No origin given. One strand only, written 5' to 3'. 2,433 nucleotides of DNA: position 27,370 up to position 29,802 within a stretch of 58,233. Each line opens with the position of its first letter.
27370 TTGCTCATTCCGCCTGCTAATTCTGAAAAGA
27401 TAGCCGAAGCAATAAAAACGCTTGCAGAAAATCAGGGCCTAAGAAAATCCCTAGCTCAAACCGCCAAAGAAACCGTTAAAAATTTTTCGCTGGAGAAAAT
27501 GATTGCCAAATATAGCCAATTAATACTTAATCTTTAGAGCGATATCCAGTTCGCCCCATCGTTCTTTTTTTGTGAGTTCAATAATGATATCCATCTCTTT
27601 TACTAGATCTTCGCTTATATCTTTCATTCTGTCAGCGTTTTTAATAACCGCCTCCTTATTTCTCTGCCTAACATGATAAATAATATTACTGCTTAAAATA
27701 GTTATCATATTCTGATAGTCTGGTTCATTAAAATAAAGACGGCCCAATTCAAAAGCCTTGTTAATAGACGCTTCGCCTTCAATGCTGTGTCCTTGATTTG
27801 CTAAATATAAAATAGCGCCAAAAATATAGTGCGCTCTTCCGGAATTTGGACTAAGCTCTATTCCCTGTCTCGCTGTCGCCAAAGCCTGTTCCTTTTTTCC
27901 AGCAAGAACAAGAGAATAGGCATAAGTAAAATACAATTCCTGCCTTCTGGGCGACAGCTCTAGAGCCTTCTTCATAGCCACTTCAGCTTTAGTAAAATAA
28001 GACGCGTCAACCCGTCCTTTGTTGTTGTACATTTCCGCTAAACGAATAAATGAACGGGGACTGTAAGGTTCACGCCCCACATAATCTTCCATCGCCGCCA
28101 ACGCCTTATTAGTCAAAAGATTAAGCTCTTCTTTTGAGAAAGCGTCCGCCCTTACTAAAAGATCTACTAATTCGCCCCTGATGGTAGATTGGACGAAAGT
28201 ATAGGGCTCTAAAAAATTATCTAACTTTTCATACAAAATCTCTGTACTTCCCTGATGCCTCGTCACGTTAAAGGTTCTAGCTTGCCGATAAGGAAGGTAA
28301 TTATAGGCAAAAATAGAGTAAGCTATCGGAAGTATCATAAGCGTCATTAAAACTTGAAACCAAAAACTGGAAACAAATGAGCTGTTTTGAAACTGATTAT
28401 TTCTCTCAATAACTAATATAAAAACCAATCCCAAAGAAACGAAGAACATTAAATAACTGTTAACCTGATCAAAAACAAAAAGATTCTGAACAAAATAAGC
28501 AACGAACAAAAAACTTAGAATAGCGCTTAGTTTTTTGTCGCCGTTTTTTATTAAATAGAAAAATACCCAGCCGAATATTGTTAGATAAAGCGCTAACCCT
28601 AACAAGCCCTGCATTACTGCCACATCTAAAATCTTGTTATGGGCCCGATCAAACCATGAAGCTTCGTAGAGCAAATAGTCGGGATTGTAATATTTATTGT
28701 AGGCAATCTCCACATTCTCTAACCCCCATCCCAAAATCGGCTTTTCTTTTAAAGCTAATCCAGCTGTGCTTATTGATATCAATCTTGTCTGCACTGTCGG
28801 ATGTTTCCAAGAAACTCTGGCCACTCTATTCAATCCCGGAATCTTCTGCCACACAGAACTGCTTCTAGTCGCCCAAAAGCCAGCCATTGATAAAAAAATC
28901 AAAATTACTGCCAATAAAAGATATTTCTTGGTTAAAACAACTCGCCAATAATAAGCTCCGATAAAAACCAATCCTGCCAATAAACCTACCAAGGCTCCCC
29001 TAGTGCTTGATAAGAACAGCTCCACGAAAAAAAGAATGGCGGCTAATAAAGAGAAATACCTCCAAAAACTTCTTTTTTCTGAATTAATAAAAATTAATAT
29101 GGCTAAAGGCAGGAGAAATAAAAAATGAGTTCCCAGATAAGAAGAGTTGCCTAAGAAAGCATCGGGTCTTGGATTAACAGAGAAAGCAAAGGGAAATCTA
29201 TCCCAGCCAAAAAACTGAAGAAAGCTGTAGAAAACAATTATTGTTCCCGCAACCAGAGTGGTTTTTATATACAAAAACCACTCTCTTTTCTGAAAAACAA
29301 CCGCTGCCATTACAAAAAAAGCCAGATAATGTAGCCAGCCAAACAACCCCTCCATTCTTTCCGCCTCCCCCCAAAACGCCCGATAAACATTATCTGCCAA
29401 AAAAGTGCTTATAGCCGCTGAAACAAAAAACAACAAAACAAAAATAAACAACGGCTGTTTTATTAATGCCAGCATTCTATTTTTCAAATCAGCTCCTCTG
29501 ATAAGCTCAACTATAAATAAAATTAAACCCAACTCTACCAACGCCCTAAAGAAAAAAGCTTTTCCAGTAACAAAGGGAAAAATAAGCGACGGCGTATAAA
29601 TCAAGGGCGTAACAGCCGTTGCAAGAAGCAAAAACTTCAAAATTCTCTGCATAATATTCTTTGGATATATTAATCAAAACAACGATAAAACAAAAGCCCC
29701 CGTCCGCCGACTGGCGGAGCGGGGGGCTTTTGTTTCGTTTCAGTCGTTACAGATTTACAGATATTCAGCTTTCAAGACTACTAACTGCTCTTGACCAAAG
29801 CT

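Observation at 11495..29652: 18-kb glycan-assembly island with an unusually rich decoration toolkit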

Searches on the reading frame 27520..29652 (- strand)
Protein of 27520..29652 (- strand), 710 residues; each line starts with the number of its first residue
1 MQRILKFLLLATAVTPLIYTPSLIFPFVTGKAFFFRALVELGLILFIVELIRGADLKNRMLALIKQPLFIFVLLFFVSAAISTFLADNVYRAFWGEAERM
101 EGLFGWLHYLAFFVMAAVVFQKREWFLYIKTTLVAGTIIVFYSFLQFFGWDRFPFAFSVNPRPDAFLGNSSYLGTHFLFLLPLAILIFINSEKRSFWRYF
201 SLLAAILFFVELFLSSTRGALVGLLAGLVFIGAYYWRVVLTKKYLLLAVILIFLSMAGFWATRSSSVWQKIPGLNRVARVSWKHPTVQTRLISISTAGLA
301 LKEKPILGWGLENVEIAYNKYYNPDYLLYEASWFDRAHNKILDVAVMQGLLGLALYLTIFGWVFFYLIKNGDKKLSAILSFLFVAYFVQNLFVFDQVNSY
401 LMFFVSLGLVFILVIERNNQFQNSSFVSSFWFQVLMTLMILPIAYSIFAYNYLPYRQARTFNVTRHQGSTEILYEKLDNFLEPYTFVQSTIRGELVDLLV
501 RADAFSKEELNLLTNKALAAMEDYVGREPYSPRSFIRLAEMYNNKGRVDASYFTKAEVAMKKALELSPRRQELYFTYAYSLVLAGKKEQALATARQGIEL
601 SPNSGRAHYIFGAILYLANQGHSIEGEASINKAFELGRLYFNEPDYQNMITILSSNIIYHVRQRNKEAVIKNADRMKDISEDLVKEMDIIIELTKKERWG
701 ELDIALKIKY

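Call 4: search_protein_families(library=pfam, proteins=[window:27520-29652:-], max_evalue=0.01)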
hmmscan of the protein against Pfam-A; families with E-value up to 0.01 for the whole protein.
window:27520-29652:- (710 aa): 8 families
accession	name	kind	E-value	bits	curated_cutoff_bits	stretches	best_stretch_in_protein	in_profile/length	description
PF04932.20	Wzy_C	-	3.9e-17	62.9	31.7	1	203-357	1-149/149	O-Antigen ligase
PF13431.12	TPR_17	-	3.2e-07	30.5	24.4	0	560-591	2-33/34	Tetratricopeptide repeat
PF12895.13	ANAPC3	-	1e-05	26.1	27.2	1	553-616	5-67/82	Anaphase-promoting complex, cyclosome, subunit 3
PF14559.12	TPR_19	-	1.8e-05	25.4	25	1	554-608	8-62/68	Tetratricopeptide repeat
PF13181.12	TPR_8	-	0.00023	21.5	25.7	0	572-603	2-33/34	Tetratricopeptide repeat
PF13428.12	TPR_14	-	0.00024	21.9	23.5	0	572-609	2-39/44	Tetratricopeptide repeat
PF07719.23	TPR_2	-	0.00071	20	27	0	572-603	2-33/34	Tetratricopeptide repeat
PF23914.1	TPR_CcmH_CycH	-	0.0071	16.6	42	0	553-590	66-103/158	Cytochrome c-type biogenesis protein H TPR domain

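Call 14: search_protein_families(library=ncbifam, proteins=[window:27520-29652:-], max_evalue=0.001)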
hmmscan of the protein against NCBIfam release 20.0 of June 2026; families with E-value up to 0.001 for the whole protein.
window:27520-29652:- (710 aa): 4 families
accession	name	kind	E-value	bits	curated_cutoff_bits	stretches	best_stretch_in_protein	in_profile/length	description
TIGR02521.1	type_IV_pilW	equivalog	1.8e-06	27.7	154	1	553-653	47-145/234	type IV pilus biogenesis/stability protein PilW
TIGR04370.1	glyco_rpt_poly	subfamily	7.1e-06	25.3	40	1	66-264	10-234/396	oligosaccharide repeat unit polymerase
TIGR02917.1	PEP_TPR_lipo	equivalog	0.00079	17.4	312.2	0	555-616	821-882/899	XrtA/PEP-CTERM system TPR-repeat protein PrsT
NF040959.1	MamA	equivalog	0.00085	18.8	200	0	551-612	119-180/204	magnetosome protein MamA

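Call 28: find_homologous_proteins(query=window:27520-29652:-, region=1-710)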
Query window:27520-29652:-, residues 1-710 (710 aa): 923 proteins with E <= 0.001 among 8000 candidates; the best 120 are listed.
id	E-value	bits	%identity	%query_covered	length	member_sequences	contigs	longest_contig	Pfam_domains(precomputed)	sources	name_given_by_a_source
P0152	0.0e+0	1563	100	100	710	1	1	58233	PF14559.13,PF13431.13,PF12895.14,PF04932.21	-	-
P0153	2.8e-220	752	48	100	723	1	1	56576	PF14559.13,PF13414.13,PF13432.13,PF13181.13,PF04932.21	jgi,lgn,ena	-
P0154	1.2e-195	670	46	100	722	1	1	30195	PF14559.13,PF13431.13,PF00515.35,PF13428.13,PF13181.13,PF07719.24,PF04932.21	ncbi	ncbi:MAG: O-antigen ligase family protein [Patescibacteria group bacterium]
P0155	1.0e-175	604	42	100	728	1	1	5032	PF14559.13,PF13428.13,PF04932.21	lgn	-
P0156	8.5e-175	601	44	98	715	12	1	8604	PF04932.21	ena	-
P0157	1.8e-168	580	40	96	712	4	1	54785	PF04932.21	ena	-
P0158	4.6e-167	576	41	96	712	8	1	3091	PF04932.21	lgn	-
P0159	6.9e-165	568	40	99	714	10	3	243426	PF04932.21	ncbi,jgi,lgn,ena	-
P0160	4.1e-152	526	41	99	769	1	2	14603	PF13414.13,PF13181.13,PF07719.24,PF04932.21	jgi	-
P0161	1.1e-135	472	37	98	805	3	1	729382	PF04932.21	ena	-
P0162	1.5e-133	465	37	98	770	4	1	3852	PF04932.21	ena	-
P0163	1.2e-131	459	37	98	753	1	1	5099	PF13428.13,PF04932.21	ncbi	-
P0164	4.3e-130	453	35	98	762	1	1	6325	PF14559.13,PF04932.21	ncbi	-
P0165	1.2e-128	449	35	98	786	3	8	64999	PF04932.21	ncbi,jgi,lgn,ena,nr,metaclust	ncbi:MAG: O-antigen ligase [Parcubacteria group bacterium GW2011_GWB1_45_10]|nr:MAG: O-antigen ligas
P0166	1.6e-127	445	34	99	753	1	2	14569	PF04932.21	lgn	-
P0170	8.0e-118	413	35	98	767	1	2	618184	PF04932.21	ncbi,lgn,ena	-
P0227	6.4e-63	231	30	88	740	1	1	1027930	PF14559.13,PF13414.13,PF00515.35,PF12895.14,PF13424.13,PF13432.13,PF13428.13,PF13181.13,PF14561.13,PF07719.24,PF04932.21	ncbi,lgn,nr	ncbi:MAG: O-antigen ligase family protein [bacterium]|nr:O-antigen ligase family protein [bacterium]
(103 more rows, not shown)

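Call 31: search_solved_structures(query=A1, max_evalue=1, show_alignments=2)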
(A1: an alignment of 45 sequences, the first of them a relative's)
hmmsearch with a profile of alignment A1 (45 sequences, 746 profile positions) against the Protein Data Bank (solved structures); distinct sequences matched with E-value up to 1: 369 (the best 60 are shown).
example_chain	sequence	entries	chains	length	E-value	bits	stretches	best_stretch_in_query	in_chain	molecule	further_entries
9qhb_A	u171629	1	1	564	2.4e-98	333.6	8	549-634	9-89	Engineered tetratricopeptide repeat protein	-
8bu0_A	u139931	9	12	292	1.2e-62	215.6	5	549-633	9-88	Consensus tetratricopeptide repeat protein | Crystal structure of an 8-repeat consensus TPR superhelix with Zinc. | Monomer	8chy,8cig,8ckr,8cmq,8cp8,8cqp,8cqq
9qhc_A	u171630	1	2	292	6.6e-58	199.9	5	555-634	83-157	Engineered tetratricopeptide repeat protein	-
7ntf_A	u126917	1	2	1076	6.7e-45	156.9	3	556-734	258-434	Isoform 1 of UDP-N-acetylglucosamine--peptide N-acetylglucosaminyltransferase 110 kDa subu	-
7yeh_B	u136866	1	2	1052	3.2e-39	138.1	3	563-727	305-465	UDP-N-acetylglucosamine--peptide N-acetylglucosaminyltransferase 110 kDa subunit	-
7yea_A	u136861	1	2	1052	3.3e-39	138.1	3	563-727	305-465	UDP-N-acetylglucosamine--peptide N-acetylglucosaminyltransferase 110 kDa subunit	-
1w3b_A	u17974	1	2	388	2.2e-33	118.8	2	556-737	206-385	UDP-N-ACETYLGLUCOSAMINE--PEPTIDE N-ACETYLGLUCOSAMINYLTRANSFERASE 110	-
6eou_A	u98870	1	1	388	9.3e-33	116.8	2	556-737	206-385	UDP-N-acetylglucosamine--peptide N-acetylglucosaminyltransferase 110 kDa subunit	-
8ch0_A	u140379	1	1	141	7.8e-26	93.8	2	549-634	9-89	Consensus tetratricopeptide repeat protein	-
2fo7_A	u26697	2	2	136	9.3e-26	93.6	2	550-633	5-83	SYNTHETIC CONSENSUS TPR PROTEIN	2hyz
8fgw_D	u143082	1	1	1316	2e-23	85.9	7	541-690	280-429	Tetratricopeptide repeat protein 21B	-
9gzg_A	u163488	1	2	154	2.4e-23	85.6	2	552-627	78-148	Engineered CTPR protein with glutamic acids for conductivity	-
8bbe_D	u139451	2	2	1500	6.7e-23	84.2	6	540-690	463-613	SNAP-tag,Tetratricopeptide repeat protein 21B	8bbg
7obi_A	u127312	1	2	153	1.8e-22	82.8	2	551-632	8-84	CTPR-rv4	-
1na0_A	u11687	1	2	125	1.5e-21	79.7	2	555-627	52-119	designed protein CTPR3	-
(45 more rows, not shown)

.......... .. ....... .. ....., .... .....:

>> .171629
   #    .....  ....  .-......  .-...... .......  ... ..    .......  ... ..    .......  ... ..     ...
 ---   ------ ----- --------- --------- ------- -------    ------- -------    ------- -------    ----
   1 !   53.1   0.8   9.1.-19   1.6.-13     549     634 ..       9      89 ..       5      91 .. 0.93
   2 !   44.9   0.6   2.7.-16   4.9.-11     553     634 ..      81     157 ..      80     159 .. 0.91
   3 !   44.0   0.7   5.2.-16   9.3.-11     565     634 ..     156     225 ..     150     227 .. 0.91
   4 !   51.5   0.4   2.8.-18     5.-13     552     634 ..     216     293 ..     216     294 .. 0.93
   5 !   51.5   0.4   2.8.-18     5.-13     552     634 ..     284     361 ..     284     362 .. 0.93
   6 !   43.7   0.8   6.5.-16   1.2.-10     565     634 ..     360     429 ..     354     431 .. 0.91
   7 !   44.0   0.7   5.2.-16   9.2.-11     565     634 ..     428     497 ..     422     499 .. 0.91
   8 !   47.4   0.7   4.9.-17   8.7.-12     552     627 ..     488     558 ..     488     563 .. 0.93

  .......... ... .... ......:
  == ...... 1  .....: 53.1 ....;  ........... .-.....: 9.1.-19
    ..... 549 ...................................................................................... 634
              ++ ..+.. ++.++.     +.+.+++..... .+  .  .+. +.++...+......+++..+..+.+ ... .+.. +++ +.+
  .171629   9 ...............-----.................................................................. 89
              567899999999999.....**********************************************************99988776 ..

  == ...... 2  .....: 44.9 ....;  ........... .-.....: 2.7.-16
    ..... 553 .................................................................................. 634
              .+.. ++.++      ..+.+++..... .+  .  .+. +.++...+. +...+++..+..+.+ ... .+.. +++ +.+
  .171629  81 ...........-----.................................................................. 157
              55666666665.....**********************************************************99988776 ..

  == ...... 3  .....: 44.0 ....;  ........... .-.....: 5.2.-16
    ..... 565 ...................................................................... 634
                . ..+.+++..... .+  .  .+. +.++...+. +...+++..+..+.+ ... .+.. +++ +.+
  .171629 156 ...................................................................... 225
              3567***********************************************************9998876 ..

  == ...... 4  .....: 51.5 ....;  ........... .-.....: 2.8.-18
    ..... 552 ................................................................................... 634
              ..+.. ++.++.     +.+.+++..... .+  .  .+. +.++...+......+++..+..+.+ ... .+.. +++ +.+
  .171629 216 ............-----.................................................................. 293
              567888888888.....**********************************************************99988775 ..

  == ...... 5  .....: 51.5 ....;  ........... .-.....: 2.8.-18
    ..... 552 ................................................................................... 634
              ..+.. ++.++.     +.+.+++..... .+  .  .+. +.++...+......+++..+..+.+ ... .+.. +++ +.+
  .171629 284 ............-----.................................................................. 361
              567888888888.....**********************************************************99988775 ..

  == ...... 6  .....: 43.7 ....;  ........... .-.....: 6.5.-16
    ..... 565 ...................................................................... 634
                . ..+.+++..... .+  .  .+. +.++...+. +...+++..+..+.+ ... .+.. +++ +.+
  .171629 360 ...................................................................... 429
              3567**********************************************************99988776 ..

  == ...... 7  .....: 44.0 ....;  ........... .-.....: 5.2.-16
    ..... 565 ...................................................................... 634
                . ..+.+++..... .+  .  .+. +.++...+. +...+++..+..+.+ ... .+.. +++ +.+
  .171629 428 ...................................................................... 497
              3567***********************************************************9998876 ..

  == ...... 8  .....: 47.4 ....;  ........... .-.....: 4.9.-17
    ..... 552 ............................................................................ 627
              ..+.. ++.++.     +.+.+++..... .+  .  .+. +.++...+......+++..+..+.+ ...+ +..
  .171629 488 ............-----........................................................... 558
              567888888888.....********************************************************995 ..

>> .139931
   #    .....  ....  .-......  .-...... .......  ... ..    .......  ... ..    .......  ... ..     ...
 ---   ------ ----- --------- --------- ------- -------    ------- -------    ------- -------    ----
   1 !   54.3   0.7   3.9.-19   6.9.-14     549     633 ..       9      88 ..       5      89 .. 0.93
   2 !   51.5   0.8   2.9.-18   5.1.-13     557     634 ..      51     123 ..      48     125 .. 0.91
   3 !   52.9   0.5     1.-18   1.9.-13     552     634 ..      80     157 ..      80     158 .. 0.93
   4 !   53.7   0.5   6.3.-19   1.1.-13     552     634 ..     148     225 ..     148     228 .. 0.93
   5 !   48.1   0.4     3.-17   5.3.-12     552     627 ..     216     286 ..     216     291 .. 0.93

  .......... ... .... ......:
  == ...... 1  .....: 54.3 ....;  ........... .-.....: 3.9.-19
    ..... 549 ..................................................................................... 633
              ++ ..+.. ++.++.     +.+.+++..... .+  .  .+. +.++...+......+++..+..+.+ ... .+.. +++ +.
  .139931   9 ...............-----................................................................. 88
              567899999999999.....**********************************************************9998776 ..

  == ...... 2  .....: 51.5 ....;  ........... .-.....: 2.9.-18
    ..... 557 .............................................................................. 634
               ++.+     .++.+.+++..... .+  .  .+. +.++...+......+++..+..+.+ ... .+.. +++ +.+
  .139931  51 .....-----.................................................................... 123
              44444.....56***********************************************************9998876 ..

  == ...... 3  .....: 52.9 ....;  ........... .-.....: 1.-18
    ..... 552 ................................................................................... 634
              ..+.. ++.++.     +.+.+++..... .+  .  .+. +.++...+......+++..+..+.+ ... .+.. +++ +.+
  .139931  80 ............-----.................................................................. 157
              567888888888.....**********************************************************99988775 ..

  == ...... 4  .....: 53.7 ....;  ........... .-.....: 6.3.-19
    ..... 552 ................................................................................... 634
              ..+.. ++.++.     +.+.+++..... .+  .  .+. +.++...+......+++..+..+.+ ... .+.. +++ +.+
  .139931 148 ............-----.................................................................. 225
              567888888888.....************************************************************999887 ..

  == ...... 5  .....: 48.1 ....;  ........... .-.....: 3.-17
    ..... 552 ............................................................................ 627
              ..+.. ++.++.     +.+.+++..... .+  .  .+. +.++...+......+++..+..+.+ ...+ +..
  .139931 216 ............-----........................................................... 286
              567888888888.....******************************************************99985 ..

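Call 41: predict_structure(alignment_id=A1)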
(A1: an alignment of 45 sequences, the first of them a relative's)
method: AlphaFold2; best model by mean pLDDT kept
length: 710 residues; sequences in the alignment: 45
mean_pLDDT: 92.7   pTM: 0.90
mean pLDDT of the five models: 92.7, 92.6, 92.3, 92.3, 91.7
residues with pLDDT >= 90: 558; 70-90: 141; 50-70: 11; < 50: 0
segments of 3 or more residues with pLDDT < 50: none
pLDDT, mean of each block of 10 residues (from residue 1): 97 97 94 97 97 89 93 98 97 93 97 97 96 98 95 89 93 96 97 97 98 93 93 83 83 89 91 86 88 94 97 93 91 77 96 98 92 90 96 89 96 78 72 93 96 97 92 94 95 95 92 96 96 96 95 98 96 96 96 97 93 91 90 83 87 91 93 92 93 95 82
secondary structure, 60 per line:
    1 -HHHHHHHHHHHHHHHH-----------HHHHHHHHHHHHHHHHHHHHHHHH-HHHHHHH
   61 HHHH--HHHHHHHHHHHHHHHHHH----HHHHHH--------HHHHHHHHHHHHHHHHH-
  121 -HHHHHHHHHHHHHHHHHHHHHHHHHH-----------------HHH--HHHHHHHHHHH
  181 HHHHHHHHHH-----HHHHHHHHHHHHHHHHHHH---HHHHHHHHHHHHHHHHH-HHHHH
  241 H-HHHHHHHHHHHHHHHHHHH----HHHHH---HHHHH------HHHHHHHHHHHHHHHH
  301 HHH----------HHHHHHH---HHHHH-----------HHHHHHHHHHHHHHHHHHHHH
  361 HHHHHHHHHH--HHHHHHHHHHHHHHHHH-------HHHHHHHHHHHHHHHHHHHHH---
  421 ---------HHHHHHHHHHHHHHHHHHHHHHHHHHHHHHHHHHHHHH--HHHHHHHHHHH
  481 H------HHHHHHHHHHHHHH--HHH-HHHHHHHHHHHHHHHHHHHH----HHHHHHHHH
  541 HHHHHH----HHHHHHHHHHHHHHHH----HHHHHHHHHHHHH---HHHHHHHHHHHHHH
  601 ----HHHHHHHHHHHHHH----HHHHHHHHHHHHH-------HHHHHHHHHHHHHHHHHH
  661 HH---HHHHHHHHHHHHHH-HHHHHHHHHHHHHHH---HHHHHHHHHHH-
elements in order (helices of 4 or more, strands of 3 or more residues): H2-17 H29-52 H54-64 H67-84 H89-94 H103-119 H122-147 H170-190 H196-214 H218-234 H236-241 H243-261 H266-270 H274-278 H285-303 H314-320 H324-328 H340-370 H373-389 H397-417 H430-467 H470-481 H488-501 H508-527 H532-546 H551-566 H571-583 H587-600 H605-618 H623-635 H643-662 H666-679 H681-695 H699-709

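Call 44: fold_search(model_id=the predicted structure, library=pdb)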
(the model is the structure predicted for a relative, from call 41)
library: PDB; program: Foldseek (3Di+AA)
matches with E <= 10: 1054; with E <= 0.001: 4
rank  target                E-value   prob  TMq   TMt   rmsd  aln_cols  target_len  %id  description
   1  7tpg_B                4.9e-04  1.00  0.39  0.63   6.0       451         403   16  Single-Particle Cryo-EM Structure of the WaaL O-antigen ligase in its ligand bound state (released 2022-04-06)
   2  8chy                  5.9e-04  1.00  0.24  0.53   8.5       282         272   17  Crystal structure of an 8-repeat consensus TPR superhelix with Zinc. (released 2024-02-21)
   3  9qhb                  8.0e-04  1.00  0.20  0.46   9.4       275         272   18  Crystal structure of 16-repeat CTPR protein with eliminated coordination sites (released 2025-10-22)
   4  6eou                  8.9e-04  1.00  0.22  0.39  11.0       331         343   15  O-GlcNAc transferase TPR domain with the intellectual disability associated mutation L254F (released 2018-05-09)
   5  9qhc_A                1.1e-03  1.00  0.25  0.55   9.7       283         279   16  Crystal structure of 8-repeat CTPR protein with eliminated coordination sites (released 2025-10-22)
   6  1w3b_B                1.1e-03  1.00  0.17  0.26  14.8       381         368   16  The superhelical TPR domain of O-linked GlcNAc transferase reveals structural similarities to importin alpha. (released 2004-09-09)
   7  9qhc_B                1.5e-03  1.00  0.25  0.55   7.5       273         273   17  Crystal structure of 8-repeat CTPR protein with eliminated coordination sites (released 2025-10-22)
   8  7ntf_A                2.4e-03  1.00  0.20  0.17  11.2       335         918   16  Cryo-EM structure of unliganded O-GlcNAc transferase (released 2021-11-17)
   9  9pkq_B                2.4e-03  1.00  0.21  0.30  26.9       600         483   12  Structure of the cytoplasmic domain of unliganded human Tom70, open and closed conformations (released 2026-03-18)
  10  5dse_C                2.6e-03  0.99  0.20  0.20  24.0       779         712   11  Crystal Structure of the TTC7B/Hyccin Complex (released 2015-12-02)
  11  7yea_A                2.8e-03  1.00  0.16  0.12  12.8       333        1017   16  Human O-GlcNAc transferase Dimer (released 2023-07-12)
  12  5g05_H                3.7e-03  1.00  0.21  0.29  13.0       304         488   13  Cryo-EM structure of combined apo phosphorylated APC (released 2016-05-25)
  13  1w3b_A                3.7e-03  1.00  0.24  0.39  16.8       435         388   16  The superhelical TPR domain of O-linked GlcNAc transferase reveals structural similarities to importin alpha. (released 2004-09-09)
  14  9pkq_A                4.0e-03  1.00  0.21  0.29  26.4       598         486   12  Structure of the cytoplasmic domain of unliganded human Tom70, open and closed conformations (released 2026-03-18)
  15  9gzg_A                4.3e-03  1.00  0.19  0.73   3.6       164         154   21  Crystal structure of CTPR4E4 mutant (released 2025-10-15)
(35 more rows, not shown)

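Call 45: find_encoding_contigs(protein=P0170, flank=10000, max_places=1)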
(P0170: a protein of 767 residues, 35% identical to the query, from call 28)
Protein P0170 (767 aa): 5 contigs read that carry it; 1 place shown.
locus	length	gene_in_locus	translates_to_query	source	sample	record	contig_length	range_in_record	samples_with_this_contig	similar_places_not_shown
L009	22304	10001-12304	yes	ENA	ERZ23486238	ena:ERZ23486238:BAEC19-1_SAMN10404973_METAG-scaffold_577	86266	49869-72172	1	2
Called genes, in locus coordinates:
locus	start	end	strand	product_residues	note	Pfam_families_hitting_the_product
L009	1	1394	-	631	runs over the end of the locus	PF01471:PG_binding_1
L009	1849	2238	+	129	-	-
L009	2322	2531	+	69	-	-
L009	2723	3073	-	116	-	-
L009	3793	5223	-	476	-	PF04326:SLFN_AlbA_2, PF13749:HATPase_c_4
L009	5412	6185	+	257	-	-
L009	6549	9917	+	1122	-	PF01471:PG_binding_1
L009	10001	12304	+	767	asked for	PF04932:Wzy_C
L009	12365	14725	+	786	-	PF04932:Wzy_C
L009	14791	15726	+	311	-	PF01073:3Beta_HSD (faint), PF01370:Epimerase, PF16363:GDP_Man_Dehyd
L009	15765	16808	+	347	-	PF01370:Epimerase, PF04321:RmlD_sub_bind, PF16363:GDP_Man_Dehyd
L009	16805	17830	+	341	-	PF01073:3Beta_HSD, PF01370:Epimerase, PF02719:Polysacc_synt_2, PF04321:RmlD_sub_bind, PF07993:NAD_binding_4, PF16363:GDP_Man_Dehyd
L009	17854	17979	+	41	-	-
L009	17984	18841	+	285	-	-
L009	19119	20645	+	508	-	PF00535:Glycos_transf_2, PF13641:Glyco_tranf_2_3 (weak)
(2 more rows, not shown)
